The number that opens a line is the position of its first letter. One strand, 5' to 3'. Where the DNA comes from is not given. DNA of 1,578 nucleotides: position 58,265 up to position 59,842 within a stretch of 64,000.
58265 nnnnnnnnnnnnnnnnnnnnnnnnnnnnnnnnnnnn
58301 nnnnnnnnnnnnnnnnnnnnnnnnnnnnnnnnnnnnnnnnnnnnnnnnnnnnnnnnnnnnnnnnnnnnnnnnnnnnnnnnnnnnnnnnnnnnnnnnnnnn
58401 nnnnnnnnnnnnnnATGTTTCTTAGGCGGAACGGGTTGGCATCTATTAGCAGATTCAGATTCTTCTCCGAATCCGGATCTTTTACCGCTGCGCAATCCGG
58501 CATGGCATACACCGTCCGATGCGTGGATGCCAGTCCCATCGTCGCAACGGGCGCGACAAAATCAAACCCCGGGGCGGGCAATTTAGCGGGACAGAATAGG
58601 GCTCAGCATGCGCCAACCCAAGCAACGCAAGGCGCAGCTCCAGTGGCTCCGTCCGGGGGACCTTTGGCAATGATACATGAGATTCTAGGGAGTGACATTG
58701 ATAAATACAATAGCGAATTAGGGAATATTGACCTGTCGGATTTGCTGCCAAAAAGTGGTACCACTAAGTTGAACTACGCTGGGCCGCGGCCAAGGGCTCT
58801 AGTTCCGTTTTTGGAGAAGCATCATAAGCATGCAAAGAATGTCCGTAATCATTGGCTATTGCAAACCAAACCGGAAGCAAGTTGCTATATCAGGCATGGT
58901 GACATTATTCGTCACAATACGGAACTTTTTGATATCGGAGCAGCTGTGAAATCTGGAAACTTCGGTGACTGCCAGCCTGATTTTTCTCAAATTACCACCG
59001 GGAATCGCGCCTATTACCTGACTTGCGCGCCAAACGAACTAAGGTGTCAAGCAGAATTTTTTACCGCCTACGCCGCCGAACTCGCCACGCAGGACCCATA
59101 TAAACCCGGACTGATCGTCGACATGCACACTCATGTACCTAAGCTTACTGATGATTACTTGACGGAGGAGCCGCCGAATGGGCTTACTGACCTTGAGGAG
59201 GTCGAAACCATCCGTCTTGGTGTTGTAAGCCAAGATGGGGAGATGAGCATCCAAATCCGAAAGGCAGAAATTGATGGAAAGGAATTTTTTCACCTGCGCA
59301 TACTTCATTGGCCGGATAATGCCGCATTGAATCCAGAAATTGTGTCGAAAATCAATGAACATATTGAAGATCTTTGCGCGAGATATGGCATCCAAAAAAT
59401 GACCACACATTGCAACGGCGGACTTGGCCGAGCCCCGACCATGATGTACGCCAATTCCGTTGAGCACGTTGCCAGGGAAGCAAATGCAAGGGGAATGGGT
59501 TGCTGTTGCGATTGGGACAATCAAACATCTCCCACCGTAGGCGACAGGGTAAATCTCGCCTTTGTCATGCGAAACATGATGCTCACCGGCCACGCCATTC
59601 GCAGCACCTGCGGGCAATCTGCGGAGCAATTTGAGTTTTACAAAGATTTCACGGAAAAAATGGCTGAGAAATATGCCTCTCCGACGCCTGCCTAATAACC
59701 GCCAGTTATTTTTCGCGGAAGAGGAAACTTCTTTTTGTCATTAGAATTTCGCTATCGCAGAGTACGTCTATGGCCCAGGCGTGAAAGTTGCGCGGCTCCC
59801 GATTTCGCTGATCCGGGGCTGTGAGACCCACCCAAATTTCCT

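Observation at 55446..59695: Two adjacent classical tyrosine-phosphatase genes, the first built as LRR-PTP-LRR with an internal module duplication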

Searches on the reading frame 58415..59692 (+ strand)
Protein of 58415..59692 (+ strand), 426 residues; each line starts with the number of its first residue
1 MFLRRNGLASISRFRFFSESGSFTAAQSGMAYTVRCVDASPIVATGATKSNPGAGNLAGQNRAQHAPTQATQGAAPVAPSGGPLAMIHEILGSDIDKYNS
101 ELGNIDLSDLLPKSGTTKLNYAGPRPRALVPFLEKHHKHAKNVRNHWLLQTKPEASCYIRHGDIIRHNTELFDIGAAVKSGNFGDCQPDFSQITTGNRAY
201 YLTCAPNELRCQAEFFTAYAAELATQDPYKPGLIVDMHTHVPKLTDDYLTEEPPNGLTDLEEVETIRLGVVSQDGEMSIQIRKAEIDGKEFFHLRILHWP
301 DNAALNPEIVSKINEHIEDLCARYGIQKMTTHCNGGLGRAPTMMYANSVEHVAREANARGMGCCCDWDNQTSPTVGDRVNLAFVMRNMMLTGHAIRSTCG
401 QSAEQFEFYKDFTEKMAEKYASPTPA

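Call 3: search_protein_families(library=pfam, proteins=[window:58415-59692:+], max_evalue=1)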
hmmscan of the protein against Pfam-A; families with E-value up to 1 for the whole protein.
window:58415-59692:+ (426 aa): 2 families
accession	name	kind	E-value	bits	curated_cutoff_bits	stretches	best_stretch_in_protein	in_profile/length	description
PF00102.32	Y_phosphatase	-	0.012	15.7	20.9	1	283-358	126-202/234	Protein-tyrosine phosphatase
PF08920.15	SF3b1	-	0.094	13.6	25.1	1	47-115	21-89/130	Splicing factor 3B subunit 1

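Call 4: search_protein_families(library=ncbifam, proteins=[window:58415-59692:+], max_evalue=1)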
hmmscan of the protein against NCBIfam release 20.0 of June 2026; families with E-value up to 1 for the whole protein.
window:58415-59692:+ (426 aa): 0 families

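Call 8: search_solved_structures(query=window:58415-59692:+, max_evalue=10, show_alignments=3)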
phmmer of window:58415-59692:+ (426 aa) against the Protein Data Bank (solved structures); distinct sequences matched with E-value up to 10: 7.
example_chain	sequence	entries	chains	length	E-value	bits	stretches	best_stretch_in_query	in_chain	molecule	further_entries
1ygr_A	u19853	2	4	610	0.91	11.9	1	277-345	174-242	CD45 Protein Tyrosine Phosphatase | Leukocyte common antigen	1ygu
3i70_A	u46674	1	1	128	1.5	11.1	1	150-207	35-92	Agrin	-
5z59_A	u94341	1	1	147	1.5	11.1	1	272-344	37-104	Protein-tyrosine phosphatase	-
5z5a_A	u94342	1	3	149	1.6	11.1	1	272-344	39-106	Protein-tyrosine phosphatase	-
1jc7_A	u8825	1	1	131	1.6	11.1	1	150-207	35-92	Agrin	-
1jb3_A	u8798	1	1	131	1.6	11.1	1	150-207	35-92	Agrin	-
1pxu_A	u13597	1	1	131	1.6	11.1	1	150-207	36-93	agrin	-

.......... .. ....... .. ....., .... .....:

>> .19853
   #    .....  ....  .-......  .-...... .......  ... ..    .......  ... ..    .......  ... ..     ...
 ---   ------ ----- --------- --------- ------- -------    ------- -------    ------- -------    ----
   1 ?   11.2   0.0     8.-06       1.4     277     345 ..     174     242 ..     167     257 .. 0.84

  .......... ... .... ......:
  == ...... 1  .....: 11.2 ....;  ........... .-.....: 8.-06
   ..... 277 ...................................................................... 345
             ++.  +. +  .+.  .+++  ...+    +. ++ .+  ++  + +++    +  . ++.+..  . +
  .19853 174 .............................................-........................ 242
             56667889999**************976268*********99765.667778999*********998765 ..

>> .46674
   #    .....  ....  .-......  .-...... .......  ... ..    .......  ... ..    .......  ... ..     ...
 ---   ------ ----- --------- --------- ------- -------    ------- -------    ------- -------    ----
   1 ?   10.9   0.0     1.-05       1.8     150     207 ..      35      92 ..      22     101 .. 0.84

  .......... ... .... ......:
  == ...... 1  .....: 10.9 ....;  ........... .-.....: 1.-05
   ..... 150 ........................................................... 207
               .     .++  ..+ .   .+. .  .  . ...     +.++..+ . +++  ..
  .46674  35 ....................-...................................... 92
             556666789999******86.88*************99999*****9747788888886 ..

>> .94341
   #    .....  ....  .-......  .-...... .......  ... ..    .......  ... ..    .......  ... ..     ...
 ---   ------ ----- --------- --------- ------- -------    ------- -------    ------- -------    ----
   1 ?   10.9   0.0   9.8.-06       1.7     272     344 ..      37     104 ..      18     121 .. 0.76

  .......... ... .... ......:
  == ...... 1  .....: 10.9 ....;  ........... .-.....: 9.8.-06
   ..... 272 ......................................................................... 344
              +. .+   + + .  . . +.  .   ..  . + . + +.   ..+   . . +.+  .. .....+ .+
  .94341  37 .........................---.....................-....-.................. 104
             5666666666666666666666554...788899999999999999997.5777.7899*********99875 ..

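Call 10: find_homologous_proteins(query=window:58415-59692:+, max_evalue=0.001)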
Query window:58415-59692:+ (426 aa): 5 proteins with E <= 0.001 among 4555 candidates.
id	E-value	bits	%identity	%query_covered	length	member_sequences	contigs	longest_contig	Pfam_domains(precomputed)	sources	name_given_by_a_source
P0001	5.9e-237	805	100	80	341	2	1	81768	-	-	-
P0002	2.1e-106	375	59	70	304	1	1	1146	PF00102.33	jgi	jgi:hypothetical protein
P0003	3.5e-104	367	54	81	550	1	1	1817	-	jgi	jgi:hypothetical protein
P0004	3.2e-86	308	44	80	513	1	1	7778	PF00102.33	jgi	jgi:hypothetical protein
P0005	4.9e-52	196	33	84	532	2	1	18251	-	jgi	jgi:hypothetical protein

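Call 13: find_encoding_contigs(protein=P0001, flank=10000, max_places=4)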
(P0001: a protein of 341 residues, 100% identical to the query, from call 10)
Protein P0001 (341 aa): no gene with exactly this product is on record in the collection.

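Call 14: find_encoding_contigs(protein=P0005, flank=10000, max_places=4)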
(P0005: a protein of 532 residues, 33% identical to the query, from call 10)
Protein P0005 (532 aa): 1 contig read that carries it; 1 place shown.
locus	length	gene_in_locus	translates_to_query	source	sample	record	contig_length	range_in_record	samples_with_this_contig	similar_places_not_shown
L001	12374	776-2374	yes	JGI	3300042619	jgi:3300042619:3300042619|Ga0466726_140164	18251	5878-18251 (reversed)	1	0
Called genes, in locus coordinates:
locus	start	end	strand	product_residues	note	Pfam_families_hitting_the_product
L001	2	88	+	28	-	?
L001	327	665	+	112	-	-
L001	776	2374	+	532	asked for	-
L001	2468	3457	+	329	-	PF00154:RecA_N, PF06745:ATPase (faint), PF08423:Rad51, PF21096:RecA_C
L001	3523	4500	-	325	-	PF03886:ABC_trans_aux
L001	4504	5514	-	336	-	PF02470:MlaD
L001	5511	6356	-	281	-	PF00005:ABC_tran, PF13304:AAA_21 (faint)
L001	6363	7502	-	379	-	PF02405:MlaE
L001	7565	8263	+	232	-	PF00702:Hydrolase, PF12710:HAD, PF13419:HAD_2, PF13242:Hydrolase_like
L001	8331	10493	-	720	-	PF00535:Glycos_transf_2, PF10111:Glyco_tranf_2_2, PF13641:Glyco_tranf_2_3, PF00535:Glycos_transf_2, PF10111:Glyco_tranf_2_2, PF13641:Glyco_tranf_2_3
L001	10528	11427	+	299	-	PF01066:CDP-OH_P_transf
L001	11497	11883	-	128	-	-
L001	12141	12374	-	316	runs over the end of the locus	-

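Call 15: find_encoding_contigs(protein=P0004, flank=10000, max_places=4)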
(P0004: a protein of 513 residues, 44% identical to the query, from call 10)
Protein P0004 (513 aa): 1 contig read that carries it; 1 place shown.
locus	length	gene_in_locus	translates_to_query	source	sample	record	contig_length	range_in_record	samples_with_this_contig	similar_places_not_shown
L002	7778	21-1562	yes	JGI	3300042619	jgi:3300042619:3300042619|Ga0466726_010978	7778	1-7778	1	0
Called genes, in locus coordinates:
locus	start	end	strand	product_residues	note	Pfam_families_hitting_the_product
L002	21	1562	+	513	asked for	PF00102:Y_phosphatase (weak)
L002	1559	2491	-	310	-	-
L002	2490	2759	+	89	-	PF01313:Bac_export_3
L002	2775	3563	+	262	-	PF01311:Bac_export_1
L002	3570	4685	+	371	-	PF01312:Bac_export_2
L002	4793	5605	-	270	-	PF01148:CTP_transf_1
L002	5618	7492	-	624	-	PF27167:HTH_GRAD, PF03449:GreA_GreB_N, PF01272:GreA_GreB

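Call 16: find_encoding_contigs(protein=P0003, flank=10000, max_places=4)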
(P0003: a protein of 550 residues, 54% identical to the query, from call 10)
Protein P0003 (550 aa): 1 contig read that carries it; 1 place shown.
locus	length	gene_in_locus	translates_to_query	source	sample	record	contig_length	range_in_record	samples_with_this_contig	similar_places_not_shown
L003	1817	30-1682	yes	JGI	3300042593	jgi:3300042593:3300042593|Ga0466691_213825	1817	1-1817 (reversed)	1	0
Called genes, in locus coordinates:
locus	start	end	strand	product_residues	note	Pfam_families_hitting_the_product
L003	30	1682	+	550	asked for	-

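Call 22: find_related_loci(query=A1, collection=genome_contigs, flank=10000)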
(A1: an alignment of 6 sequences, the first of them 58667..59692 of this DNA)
Query A1 (342 aa) in genome_contigs; peptide patterns used: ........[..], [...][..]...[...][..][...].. (x = any residue, [..] = any of these).
29 stretches matched a pattern; 8 encode a relative of the query (tblastn E <= 1e-3); 8 distinct loci.
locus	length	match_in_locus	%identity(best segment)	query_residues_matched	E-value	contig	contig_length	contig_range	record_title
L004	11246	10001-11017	56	2-342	2e-120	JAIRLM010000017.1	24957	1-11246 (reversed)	MAG: Puniceicoccales bacterium isolate Cc175_bin47 k119_3249374, whole genome shotgun sequence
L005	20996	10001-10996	56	1-337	5e-120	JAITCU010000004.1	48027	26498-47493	MAG: Puniceicoccales bacterium isolate Nm470_bin100 k119_1282746, whole genome shotgun sequence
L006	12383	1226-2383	34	2-339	6e-64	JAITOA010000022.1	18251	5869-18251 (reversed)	MAG: Puniceicoccales bacterium isolate Po218_bin38 k119_4580092, whole genome shotgun sequence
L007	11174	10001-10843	29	62-335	2e-21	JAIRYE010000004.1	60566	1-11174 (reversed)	MAG: Puniceicoccales bacterium isolate Gsp477_bin29 k119_4260055, whole genome shotgun sequence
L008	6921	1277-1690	33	204-341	2e-19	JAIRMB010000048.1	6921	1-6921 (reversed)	MAG: Puniceicoccales bacterium isolate Cc175_bin8 k119_3488845, whole genome shotgun sequence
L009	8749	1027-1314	39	238-333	5e-17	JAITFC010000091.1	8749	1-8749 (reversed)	MAG: Puniceicoccales bacterium isolate Nm470_bin87 k119_2926414, whole genome shotgun sequence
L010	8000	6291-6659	33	206-328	1e-15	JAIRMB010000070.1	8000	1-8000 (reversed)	MAG: Puniceicoccales bacterium isolate Cc175_bin8 k119_1137645, whole genome shotgun sequence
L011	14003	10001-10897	25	60-341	1e-13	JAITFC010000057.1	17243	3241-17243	MAG: Puniceicoccales bacterium isolate Nm470_bin87 k119_541460, whole genome shotgun sequence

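Call 30: search_protein_representatives(alignment_id=A1)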
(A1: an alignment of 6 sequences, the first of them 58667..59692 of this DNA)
Query: 6 sequences, 475 profile positions. Proteins with E-value up to 0.001 (for the whole library): 76; up to 1e-10: 69; up to 1e-30: 24. The best 76 are listed.
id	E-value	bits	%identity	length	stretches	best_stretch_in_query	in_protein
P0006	5.0e-257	870.0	-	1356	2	136-472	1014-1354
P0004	2.5e-192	656.6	-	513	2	54-474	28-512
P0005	9.2e-191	651.5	-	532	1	7-465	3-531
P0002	1.9e-159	548.2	-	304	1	182-475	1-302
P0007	5.2e-141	487.4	-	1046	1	126-474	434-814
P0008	5.4e-105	368.6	-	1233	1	1-473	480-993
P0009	6.0e-103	361.9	-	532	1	4-470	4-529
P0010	8.6e-99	348.2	-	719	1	1-472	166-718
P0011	1.9e-94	333.9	-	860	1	1-469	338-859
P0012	1.2e-77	278.5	-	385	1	136-468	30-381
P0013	1.2e-70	255.3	-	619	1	72-472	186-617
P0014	2.5e-69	251.0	-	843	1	138-469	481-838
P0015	5.5e-65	236.7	-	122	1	352-472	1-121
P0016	1.6e-63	231.9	-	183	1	304-471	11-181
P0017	7.2e-37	144.0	-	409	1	133-464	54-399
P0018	1.1e-35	140.2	-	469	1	182-465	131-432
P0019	5.9e-34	134.4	-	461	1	187-465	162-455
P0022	4.4e-32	128.2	-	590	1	76-465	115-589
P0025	1.5e-31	126.5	-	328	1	197-466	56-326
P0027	1.4e-30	123.3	-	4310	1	88-472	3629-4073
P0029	8.8e-28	114.0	-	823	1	194-464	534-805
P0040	2.1e-23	99.6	-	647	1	72-468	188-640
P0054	5.3e-17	78.5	-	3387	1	200-465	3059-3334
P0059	1.7e-15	73.6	-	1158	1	335-465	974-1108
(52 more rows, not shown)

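Call 38: search_protein_families(library=pfam, alignment_id=A3, max_evalue=0.01)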
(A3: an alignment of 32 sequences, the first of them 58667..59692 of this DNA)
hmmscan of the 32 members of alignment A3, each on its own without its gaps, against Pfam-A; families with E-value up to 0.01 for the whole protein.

A. member 1, window:58667-59692:+ (342 aa): 1 family
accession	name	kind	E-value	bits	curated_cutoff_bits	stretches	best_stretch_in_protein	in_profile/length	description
PF00102.32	Y_phosphatase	-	0.0081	16.2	20.9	0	199-275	126-203/234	Protein-tyrosine phosphatase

B. families by the number of members that match (of 32 scanned): 16 families
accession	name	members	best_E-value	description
PF00102.32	Y_phosphatase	23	2.7e-11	Protein-tyrosine phosphatase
PF22785.1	Tc-R-P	8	2.7e-06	Polymorphic toxin system, DSP-PTPase phosphatase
PF00782.25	DSPc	5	1.6e-05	Dual specificity phosphatase, catalytic domain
PF22784.1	PTP-SAK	4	0.00049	Swiss Army Knife protein, DSP-PTPase phosphatase domain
PF12799.13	LRR_4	3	1.6e-05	Leucine Rich repeats (2 copies)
PF23952.1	LRR_EndoS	3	7.4e-05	Endo-beta-N-acetylglucosaminidase EndoS LRR domain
PF14566.11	PTPlike_phytase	2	6.8e-05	Inositol hexakisphosphate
PF24758.1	LRR_At5g56370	2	8e-05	FBD-associated F-box protein At5g56370, LRR repeats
PF23622.1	LRR_At1g61320_AtMIF1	2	0.00036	At1g61320/AtMIF1, LRR domain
PF09026.15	CENP-B_dimeris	1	0.00088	Centromere protein B dimerisation domain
PF23247.1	LRR_RPS2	1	0.00097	Plant disease resistance protein RPS2-like, leucine-rich repeats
PF13855.12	LRR_8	1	0.0015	Leucine rich repeat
PF22611.1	CFAP126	1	0.0056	Flattop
PF23933.1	DUF7269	1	0.0059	Family of unknown function (DUF7269)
PF22741.1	PTP-NADK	1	0.0062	DSP-PTPase phosphatase fused to NAD+ Kinase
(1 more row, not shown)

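Call 39: predict_structure(alignment_id=A3)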
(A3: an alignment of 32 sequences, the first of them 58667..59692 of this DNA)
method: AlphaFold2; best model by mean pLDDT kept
length: 342 residues; sequences in the alignment: 32
mean_pLDDT: 91.8   pTM: 0.92
mean pLDDT of the five models: 91.8, 90.8, 90.3, 90.0, 89.3
residues with pLDDT >= 90: 269; 70-90: 45; 50-70: 24; < 50: 4
segments of 3 or more residues with pLDDT < 50: 32-35
pLDDT, mean of each block of 10 residues (from residue 1): 96 97 87 59 94 89 90 94 68 61 91 97 91 98 98 84 91 97 88 96 98 92 97 98 98 96 99 97 98 98 98 94 98 97 76
secondary structure, 60 per line:
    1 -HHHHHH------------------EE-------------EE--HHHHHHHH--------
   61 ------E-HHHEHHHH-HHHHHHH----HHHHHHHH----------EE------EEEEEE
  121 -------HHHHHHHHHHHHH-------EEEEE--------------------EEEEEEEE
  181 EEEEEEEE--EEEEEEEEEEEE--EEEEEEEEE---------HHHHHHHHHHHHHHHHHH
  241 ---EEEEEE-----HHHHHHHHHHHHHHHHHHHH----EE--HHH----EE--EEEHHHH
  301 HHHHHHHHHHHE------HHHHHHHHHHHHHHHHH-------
elements in order: H2-7 H45-52 H73-76 H78-84 H89-96 E115-120 H128-140 E148-152 E173-188 E191-202 E205-213 H223-240 E244-249 H255-274 E294-296 H297-311 H319-335

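Call 41: find_related_loci(query=A1, collection=metagenome_contigs, flank=10000)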
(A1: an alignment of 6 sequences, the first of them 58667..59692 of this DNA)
Query A1 (342 aa) in metagenome_contigs; peptide patterns used: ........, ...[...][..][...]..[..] (x = any residue, [..] = any of these).
168 stretches matched a pattern; 3 encode a relative of the query (tblastn E <= 1e-3); 3 distinct loci.
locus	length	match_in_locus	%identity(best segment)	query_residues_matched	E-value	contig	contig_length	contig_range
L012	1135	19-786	26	108-334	9e-20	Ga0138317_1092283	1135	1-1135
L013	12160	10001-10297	26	162-259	2e-6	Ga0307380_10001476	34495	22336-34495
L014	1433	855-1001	37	212-259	1e-5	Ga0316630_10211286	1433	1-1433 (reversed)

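Call 42: fold_search(model_id=the predicted structure, library=pdb)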
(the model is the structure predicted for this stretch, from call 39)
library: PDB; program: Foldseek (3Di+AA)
matches with E <= 10: 1393; with E <= 0.001: 539
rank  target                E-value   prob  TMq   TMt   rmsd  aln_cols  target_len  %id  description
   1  9lij                  1.5e-10  1.00  0.46  0.54  10.8       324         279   15  Crystal structure of oxidized form (C92-C121) of protein tyrosine phosphatase 1B (PTP1B) (released 2026-01-28)
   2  8u0h_B                3.7e-10  1.00  0.46  0.56  10.8       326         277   15  Crystal structure of PTPN2 with a PROTAC (released 2024-09-04)
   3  2cmb                  4.6e-10  1.00  0.46  0.54  12.7       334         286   15  Structural Basis for Inhibition of Protein Tyrosine Phosphatase 1B by Isothiazolidinone Heterocyclic Phosphonate Mimetic (released 2006-08-17)
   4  6xed                  5.5e-10  1.00  0.47  0.53  10.8       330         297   16  Crystal Structure of the PTP1B YopH WPD loop Chimera 3 bound to tungstate (released 2021-12-15)
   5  6xe8                  5.8e-10  1.00  0.48  0.54  10.7       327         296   16  Crystal Structure of the PTP1B YopH WPD loop Chimera 3 apo form (released 2021-12-15)
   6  9c55                  6.9e-10  1.00  0.46  0.54  11.3       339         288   14  Crystal structure of human PTPN2 in complex with active site inhibitor (released 2024-09-04)
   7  2b4s_A                7.3e-10  1.00  0.48  0.56  10.7       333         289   15  Crystal structure of a complex between PTP1B and the insulin receptor tyrosine kinase (released 2005-11-15)
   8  6xea                  7.7e-10  1.00  0.47  0.53  10.9       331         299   16  Crystal Structure of the PTP1B YopH WPD loop Chimera 3 bound to vanadate (released 2021-12-15)
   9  5ka1                  7.7e-10  1.00  0.48  0.56  10.4       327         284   16  Protein Tyrosine Phosphatase 1B Delta helix 7 mutant in complex with TCS401, closed state (released 2017-03-01)
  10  1lqf_A                7.7e-10  1.00  0.44  0.52  11.1       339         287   14  Structure of PTP1b in Complex with a Peptidic Bisphosphonate Inhibitor (released 2002-07-24)
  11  2cmc                  9.2e-10  1.00  0.46  0.54  11.0       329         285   15  Structural Basis for Inhibition of Protein Tyrosine Phosphatase 1B by Isothiazolidinone Heterocyclic Phosphonate Mimetic (released 2006-08-17)
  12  8g68_A                9.7e-10  1.00  0.46  0.53  10.4       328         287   16  Wildtype PTP1b in complex with DES5742 (released 2023-04-26)
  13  1q6j                  1.0e-09  1.00  0.49  0.57  11.5       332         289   14  THE STRUCTURE OF PHOSPHOTYROSINE PHOSPHATASE 1B IN COMPLEX WITH COMPOUND 2 (released 2003-09-30)
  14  4bjo_B                1.1e-09  1.00  0.46  0.54  10.6       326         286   16  Nitrate in the active site of PTP1b is a putative mimetic of the transition state (released 2014-02-12)
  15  2cm2                  1.2e-09  1.00  0.45  0.53  10.5       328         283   16  Structure of Protein Tyrosine Phosphatase 1B (P212121) (released 2006-08-17)
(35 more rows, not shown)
